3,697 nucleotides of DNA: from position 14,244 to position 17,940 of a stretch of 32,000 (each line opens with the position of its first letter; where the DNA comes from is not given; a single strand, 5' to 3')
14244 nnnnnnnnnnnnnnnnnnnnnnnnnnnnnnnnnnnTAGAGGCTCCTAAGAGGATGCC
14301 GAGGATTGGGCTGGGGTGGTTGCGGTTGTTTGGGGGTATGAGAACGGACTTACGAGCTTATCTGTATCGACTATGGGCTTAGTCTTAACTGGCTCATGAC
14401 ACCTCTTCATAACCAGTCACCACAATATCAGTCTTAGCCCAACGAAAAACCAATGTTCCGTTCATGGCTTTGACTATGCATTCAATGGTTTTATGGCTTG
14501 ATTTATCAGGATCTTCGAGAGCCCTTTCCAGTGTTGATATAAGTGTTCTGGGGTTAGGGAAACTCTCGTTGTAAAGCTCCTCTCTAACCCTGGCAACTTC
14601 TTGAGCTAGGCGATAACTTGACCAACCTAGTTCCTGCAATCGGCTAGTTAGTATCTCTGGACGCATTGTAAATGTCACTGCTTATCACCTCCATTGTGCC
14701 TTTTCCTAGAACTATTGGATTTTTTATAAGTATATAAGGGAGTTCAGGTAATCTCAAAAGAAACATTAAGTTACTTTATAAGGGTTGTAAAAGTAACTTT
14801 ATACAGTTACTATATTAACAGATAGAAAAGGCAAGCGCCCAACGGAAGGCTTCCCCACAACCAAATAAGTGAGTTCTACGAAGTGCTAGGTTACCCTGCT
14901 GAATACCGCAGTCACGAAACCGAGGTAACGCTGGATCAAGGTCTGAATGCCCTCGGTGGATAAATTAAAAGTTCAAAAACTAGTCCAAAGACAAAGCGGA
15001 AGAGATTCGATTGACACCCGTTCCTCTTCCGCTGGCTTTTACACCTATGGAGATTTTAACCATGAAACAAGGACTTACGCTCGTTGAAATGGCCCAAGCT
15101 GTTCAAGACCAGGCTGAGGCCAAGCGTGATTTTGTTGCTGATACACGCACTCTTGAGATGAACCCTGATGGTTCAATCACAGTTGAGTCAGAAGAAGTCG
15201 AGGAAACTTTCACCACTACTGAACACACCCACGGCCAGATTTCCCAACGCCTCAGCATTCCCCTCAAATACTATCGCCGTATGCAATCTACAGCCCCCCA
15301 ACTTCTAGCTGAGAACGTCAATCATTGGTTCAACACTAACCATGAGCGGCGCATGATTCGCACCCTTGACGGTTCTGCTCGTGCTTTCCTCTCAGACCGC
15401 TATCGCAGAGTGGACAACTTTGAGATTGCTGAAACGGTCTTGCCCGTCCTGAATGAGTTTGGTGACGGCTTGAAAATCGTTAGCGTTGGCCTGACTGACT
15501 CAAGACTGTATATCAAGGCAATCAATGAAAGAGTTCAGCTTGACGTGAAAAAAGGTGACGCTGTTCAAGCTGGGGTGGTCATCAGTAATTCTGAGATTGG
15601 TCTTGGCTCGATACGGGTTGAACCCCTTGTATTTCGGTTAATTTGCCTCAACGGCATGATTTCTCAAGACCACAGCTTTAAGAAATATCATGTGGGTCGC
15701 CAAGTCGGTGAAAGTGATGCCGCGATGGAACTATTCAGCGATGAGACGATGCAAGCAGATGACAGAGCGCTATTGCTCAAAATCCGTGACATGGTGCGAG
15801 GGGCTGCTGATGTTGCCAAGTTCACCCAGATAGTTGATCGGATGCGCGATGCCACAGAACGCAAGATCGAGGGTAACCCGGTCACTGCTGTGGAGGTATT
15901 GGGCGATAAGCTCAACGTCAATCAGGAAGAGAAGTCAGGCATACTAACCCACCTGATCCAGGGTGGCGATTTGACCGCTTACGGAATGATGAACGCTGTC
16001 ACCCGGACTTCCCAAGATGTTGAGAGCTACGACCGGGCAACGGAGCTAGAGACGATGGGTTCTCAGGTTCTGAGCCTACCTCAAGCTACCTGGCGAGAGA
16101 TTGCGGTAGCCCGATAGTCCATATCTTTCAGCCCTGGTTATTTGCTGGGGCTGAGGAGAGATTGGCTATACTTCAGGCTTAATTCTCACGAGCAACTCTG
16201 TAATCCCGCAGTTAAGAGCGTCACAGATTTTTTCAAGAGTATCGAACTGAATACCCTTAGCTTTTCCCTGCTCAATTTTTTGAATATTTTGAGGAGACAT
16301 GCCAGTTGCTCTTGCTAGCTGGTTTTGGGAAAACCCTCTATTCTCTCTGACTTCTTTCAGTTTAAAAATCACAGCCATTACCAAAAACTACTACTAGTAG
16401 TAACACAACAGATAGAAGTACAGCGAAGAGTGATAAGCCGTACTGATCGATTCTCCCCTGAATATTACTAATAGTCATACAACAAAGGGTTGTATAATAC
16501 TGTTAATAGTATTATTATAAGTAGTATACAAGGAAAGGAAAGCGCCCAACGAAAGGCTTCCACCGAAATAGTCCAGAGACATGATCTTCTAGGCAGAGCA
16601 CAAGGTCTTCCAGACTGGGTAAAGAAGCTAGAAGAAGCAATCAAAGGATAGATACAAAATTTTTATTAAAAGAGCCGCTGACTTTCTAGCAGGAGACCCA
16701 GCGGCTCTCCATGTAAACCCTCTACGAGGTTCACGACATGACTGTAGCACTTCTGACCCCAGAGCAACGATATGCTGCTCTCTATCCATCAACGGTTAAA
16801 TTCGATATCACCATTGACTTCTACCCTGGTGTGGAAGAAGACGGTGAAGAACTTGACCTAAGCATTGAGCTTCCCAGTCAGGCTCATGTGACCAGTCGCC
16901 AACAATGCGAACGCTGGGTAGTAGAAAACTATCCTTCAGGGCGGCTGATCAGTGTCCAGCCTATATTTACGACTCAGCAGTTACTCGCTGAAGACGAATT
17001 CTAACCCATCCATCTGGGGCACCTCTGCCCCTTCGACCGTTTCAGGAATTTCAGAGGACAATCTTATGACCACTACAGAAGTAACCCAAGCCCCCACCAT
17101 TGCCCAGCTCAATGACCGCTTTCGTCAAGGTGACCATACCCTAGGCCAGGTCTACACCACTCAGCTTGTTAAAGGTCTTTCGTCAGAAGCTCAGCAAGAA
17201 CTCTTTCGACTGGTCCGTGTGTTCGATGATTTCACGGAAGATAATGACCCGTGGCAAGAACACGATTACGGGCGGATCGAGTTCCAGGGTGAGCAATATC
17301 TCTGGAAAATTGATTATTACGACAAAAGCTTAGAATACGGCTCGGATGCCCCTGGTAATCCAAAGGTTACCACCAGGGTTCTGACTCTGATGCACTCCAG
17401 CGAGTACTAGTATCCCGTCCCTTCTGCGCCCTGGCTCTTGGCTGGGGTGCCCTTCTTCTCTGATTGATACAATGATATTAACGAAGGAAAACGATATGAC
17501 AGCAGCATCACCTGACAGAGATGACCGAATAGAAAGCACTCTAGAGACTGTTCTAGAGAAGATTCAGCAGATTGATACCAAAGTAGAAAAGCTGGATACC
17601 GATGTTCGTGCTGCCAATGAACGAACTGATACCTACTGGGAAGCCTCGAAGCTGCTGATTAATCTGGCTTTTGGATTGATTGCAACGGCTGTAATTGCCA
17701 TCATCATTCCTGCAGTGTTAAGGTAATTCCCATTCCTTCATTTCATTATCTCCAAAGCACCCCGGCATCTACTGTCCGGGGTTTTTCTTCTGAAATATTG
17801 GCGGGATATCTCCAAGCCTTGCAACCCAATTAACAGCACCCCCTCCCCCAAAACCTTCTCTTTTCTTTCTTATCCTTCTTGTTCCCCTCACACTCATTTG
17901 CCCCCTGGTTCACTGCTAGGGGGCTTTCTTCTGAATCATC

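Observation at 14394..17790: Two parallel regulator / promoter / structured-leader modules driving DUF932 and DUF3768 genes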

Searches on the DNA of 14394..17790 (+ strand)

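Call 15: search_dna_similar(query=window:14394-17790:+, collection=plasmids, mode=distant, max_rows=30)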
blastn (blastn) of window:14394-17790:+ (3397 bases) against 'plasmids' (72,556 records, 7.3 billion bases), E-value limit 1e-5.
Records with a match: 16; places in all: 23; records where one place covers at least 80% of the query: 0.
Best place of each record, by identity: 90-95% 1; 80-90% 6; 60-80% 9.
By first word of the organism name: Acaryochloris 11; Nostoc 5.
By predicted mobility (MOB-suite, as given by PLSDB): conjugative 10; non-mobilizable 6.
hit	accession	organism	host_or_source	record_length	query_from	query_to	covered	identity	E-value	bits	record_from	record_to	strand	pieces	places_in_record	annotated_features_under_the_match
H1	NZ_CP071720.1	Acaryochloris sp. 'Moss Beach'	culture,intertidal zone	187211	436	3392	75%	87.6%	0e+0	3233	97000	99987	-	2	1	DUF932 domain-containing protein | DUF3768 domain-containing protein | hypothetical protein (x2) | helix-turn-helix domain-containing protein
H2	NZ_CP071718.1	Acaryochloris sp. 'Moss Beach'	culture,intertidal zone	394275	465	3397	72%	92.3%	0e+0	3516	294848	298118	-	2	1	DUF932 domain-containing protein | hypothetical protein (x3) | type II toxin-antitoxin system RelE/ParE family toxin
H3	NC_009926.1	Acaryochloris marina MBIC11017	-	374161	434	3142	68%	85.1%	0e+0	2555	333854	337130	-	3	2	DUF932 domain-containing protein | DUF3768 domain-containing protein | hypothetical protein (x5) | helix-turn-helix transcriptional regulator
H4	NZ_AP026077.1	Acaryochloris marina MBIC10699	cell culture,Ascidian, Diplosoma similis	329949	434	1465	30%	85.8%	0e+0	1191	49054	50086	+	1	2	DUF945 domain-containing protein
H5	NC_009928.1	Acaryochloris marina MBIC11017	-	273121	2137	3141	30%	82.5%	0e+0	980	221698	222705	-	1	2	DUF3768 domain-containing protein | hypothetical protein (x2)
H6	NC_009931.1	Acaryochloris marina MBIC11017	-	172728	434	1287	25%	87.3%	0e+0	1041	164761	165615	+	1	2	DUF932 domain-containing protein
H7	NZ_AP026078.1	Acaryochloris marina MBIC10699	cell culture,Ascidian, Diplosoma similis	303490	2137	3095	19%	83.6%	4e-113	673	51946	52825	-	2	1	DUF3768 domain-containing protein | hypothetical protein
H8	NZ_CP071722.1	Acaryochloris sp. 'Moss Beach'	culture,intertidal zone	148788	2597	3126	16%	75.2%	1e-93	352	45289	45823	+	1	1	DUF3768 domain-containing protein | hypothetical protein (x2)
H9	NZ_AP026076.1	Acaryochloris marina MBIC10699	cell culture,Ascidian, Diplosoma similis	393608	2623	3141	15%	73.5%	6e-79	304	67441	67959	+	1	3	DUF3768 domain-containing protein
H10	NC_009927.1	Acaryochloris marina MBIC11017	-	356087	2622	3126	15%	67.2%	2e-29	141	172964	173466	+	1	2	DUF3768 domain-containing protein | hypothetical protein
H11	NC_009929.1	Acaryochloris marina MBIC11017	-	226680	2647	3095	13%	70.6%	2e-46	196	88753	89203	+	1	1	DUF3768 domain-containing protein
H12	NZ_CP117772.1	Nostoc sp. UHCC 0926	whole organism,lichen surface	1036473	1866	2016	4%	74.0%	2e-10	77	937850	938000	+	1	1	none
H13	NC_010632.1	Nostoc punctiforme PCC 73102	-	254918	1866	2016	4%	71.8%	1e-6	65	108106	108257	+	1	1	helix-turn-helix transcriptional regulator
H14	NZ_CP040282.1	Nostoc sp. C057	Phaeoceros,pure culture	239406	1837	1985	4%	70.7%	3e-7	66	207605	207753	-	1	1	helix-turn-helix transcriptional regulator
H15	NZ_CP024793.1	Nostoc flagelliforme CCNUN1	cell culture,desert soil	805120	2175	2255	2%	79.0%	3e-7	67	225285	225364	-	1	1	none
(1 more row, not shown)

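Call 17: get_annotated_region(hit=H1, flank=2500)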
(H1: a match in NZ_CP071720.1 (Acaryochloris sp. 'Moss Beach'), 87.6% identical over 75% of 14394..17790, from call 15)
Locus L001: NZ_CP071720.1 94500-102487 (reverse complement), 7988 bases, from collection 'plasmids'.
description: Acaryochloris sp. 'Moss Beach' plasmid pMB03, complete sequence
organism: Acaryochloris sp. 'Moss Beach' (NCBI taxid 2740837)
taxonomy: Bacteria; Cyanobacteriota; Cyanophyceae; Acaryochloridales; Acaryochloridaceae; Acaryochloris; Acaryochloris sp. 'Moss Beach'
host: -; source: culture,intertidal zone; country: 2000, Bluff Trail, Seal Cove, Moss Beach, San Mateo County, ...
typing (MOB-suite, as given by PLSDB): non-mobilizable
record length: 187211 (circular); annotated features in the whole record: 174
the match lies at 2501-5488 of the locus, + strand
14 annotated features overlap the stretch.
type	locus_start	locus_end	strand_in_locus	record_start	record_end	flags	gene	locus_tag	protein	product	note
CDS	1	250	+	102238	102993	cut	-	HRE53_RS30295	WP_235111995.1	IS630 family transposase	-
CDS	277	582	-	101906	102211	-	-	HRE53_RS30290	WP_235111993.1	DUF4259 domain-containing protein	-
CDS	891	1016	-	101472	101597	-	-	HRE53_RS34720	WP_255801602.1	hypothetical protein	-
CDS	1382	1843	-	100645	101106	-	-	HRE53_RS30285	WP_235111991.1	hypothetical protein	-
CDS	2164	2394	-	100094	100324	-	-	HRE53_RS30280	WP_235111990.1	helix-turn-helix transcriptional regulator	-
CDS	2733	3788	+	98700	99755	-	-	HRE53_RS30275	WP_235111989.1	DUF932 domain-containing protein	-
CDS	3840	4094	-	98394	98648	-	-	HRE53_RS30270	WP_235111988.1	helix-turn-helix domain-containing protein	-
CDS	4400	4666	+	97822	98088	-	-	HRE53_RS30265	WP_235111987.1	hypothetical protein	-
CDS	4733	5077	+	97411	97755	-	-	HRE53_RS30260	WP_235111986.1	DUF3768 domain-containing protein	-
CDS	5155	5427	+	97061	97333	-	-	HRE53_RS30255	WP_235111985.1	hypothetical protein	-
CDS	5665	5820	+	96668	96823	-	-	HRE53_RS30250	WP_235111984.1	hypothetical protein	-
CDS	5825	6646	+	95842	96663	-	-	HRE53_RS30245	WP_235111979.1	ankyrin repeat domain-containing protein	-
CDS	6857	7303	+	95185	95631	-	-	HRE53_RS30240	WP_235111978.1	hypothetical protein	-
CDS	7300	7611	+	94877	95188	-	-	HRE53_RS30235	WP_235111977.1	hypothetical protein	-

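Call 18: get_annotated_region(hit=H2, flank=2500)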
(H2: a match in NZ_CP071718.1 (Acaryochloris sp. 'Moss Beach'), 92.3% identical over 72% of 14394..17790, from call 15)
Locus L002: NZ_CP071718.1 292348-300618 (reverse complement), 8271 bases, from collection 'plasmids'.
description: Acaryochloris sp. 'Moss Beach' plasmid pMB01, complete sequence
organism: Acaryochloris sp. 'Moss Beach' (NCBI taxid 2740837)
taxonomy: Bacteria; Cyanobacteriota; Cyanophyceae; Acaryochloridales; Acaryochloridaceae; Acaryochloris; Acaryochloris sp. 'Moss Beach'
host: -; source: culture,intertidal zone; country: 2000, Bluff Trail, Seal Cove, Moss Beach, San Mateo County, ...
typing (MOB-suite, as given by PLSDB): non-mobilizable
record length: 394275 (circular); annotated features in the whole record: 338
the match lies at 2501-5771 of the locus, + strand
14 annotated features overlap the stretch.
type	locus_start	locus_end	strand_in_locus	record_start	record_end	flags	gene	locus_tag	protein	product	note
CDS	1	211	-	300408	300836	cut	-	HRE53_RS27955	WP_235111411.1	hypothetical protein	-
CDS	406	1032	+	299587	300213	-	-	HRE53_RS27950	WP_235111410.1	HAD-IA family hydrolase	GO:0008152 - metabolic process [Evidence IEA]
CDS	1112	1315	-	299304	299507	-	-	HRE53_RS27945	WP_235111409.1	immunity 17 family protein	-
CDS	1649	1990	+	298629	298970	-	-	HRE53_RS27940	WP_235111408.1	VOC family protein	-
CDS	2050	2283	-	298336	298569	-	-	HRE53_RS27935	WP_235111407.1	helix-turn-helix transcriptional regulator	-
CDS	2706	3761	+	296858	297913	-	-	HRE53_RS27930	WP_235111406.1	DUF932 domain-containing protein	-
CDS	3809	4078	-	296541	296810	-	-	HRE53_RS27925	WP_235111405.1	type II toxin-antitoxin system RelE/ParE family toxin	GO:0030541 - plasmid partitioning [Evidence IEA]; GO:0051290 - protein heterotetramerization [Evidence IEA]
CDS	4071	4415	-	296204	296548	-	-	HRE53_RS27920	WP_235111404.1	hypothetical protein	-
CDS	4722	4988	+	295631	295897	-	-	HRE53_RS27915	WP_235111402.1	hypothetical protein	-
CDS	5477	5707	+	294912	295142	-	-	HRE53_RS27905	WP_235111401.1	hypothetical protein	-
CDS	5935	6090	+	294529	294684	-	-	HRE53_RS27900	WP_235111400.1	hypothetical protein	-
CDS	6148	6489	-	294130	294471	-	-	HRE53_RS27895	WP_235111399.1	hypothetical protein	-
CDS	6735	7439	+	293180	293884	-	-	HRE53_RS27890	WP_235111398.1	hypothetical protein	-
CDS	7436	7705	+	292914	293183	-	-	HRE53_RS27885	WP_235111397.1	hypothetical protein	-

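Call 19: get_annotated_region(hit=H3, flank=2500)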
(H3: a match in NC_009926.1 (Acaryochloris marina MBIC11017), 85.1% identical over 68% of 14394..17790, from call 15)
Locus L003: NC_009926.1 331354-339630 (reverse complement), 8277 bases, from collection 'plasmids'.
description: Acaryochloris marina MBIC11017 plasmid pREB1, complete sequence
organism: Acaryochloris marina MBIC11017 (NCBI taxid 329726)
taxonomy: Bacteria; Cyanobacteriota; Cyanophyceae; Acaryochloridales; Acaryochloridaceae; Acaryochloris; Acaryochloris marina; Acaryochloris marina MBIC11017
host: -; source: -; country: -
typing (MOB-suite, as given by PLSDB): conjugative; replicon rep_cluster_1522; relaxase MOBF; mating-pair formation MPF_T
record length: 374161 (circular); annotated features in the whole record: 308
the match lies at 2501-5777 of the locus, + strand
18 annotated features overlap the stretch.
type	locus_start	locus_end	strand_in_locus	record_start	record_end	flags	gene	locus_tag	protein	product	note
CDS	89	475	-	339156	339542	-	-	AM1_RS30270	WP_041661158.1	AbrB family transcriptional regulator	-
CDS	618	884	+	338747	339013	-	-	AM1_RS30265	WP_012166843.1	hypothetical protein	-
CDS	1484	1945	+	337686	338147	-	-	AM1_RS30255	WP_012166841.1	GNAT family N-acetyltransferase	-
CDS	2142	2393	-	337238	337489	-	-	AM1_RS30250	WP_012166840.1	helix-turn-helix transcriptional regulator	-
CDS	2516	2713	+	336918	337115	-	-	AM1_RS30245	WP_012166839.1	hypothetical protein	-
CDS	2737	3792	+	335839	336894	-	-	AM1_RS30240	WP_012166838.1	DUF932 domain-containing protein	-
CDS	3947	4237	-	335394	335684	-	-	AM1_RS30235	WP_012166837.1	hypothetical protein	-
CDS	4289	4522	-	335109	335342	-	-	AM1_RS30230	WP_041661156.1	helix-turn-helix transcriptional regulator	-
CDS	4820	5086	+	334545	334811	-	-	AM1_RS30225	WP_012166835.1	hypothetical protein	-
CDS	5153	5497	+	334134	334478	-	-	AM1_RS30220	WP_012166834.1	DUF3768 domain-containing protein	-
CDS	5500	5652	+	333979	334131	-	-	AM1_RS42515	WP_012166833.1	hypothetical protein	-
CDS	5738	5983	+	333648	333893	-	-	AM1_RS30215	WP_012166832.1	hypothetical protein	-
CDS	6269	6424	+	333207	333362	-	-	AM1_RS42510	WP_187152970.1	hypothetical protein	-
CDS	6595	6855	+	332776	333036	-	-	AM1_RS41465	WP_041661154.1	hypothetical protein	-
CDS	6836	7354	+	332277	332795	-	-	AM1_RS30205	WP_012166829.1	hypothetical protein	-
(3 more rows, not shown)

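Call 20: get_annotated_region(hit=H15, flank=3000)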
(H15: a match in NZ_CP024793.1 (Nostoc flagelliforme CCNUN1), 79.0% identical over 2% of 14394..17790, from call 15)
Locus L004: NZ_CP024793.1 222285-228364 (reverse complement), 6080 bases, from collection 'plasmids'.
description: Nostoc flagelliforme CCNUN1 plasmid pNFSY08, complete sequence
organism: Nostoc flagelliforme CCNUN1 (NCBI taxid 2038116)
taxonomy: Bacteria; Cyanobacteriota; Cyanophyceae; Nostocales; Nostocaceae; Nostoc; Nostoc flagelliforme; Nostoc flagelliforme CCNUN1
host: -; source: cell culture,desert soil; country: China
typing (MOB-suite, as given by PLSDB): conjugative; replicon rep_cluster_317; relaxase MOBP,MOBV,MOBV; mating-pair formation MPF_T
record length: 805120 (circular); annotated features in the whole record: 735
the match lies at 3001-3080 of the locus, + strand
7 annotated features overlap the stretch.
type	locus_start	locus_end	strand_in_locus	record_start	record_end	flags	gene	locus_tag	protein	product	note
CDS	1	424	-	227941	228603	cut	-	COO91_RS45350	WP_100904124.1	hypothetical protein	-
CDS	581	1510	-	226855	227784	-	-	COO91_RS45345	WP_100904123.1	hypothetical protein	-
CDS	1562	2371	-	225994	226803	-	-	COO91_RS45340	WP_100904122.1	hypothetical protein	-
CDS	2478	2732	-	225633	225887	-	-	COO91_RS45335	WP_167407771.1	helix-turn-helix transcriptional regulator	-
CDS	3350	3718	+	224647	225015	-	-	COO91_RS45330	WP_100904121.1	helix-turn-helix transcriptional regulator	-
CDS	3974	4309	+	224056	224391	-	-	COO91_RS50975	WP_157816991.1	hypothetical protein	-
CDS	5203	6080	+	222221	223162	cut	-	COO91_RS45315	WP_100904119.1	transposase family protein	-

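Call 23: search_rna_families(source=window, start=14679, end=17100, threshold=evalue, max_evalue=10)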
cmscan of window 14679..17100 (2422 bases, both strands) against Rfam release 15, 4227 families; matches with E-value up to 10: 5.
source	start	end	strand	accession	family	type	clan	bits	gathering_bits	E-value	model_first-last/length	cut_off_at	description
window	16668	16742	-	RF00107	FinP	Gene;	CL00016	18.6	45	2.1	1-76/76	no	FinP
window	16461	16515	+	RF03706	mir-2253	Gene; miRNA;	-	17.7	47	3.8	1-57/57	no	mir-2253 microRNA precursor family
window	15191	15241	+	RF01128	sR43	Gene; snRNA; snoRNA; CD-box;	-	17.4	45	0.28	1-56/56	no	Small nucleolar RNA sR42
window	16868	16993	+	RF01778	Evf-2_5p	Gene; lncRNA;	-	16.9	40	8.6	1-142/142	no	Embryonic ventral forebrain-2 long ncRNA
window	16284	16398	+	RF00447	IRES_Kv1_4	Cis-reg; IRES;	-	16.5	100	0.96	1-259/259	no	Voltage-gated potassium-channel Kv1.4 IRES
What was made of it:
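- On Any described RNA family (Rfam 15): With permissive thresholds, only chance-level hits appear in 14679-17100 (best is FinP, 18.6 bits against a threshold of 45, E 2.1; call 23).
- On FinP-type antisense RNA: FinP scores 18.6 bits against a threshold of 45 (call 23).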
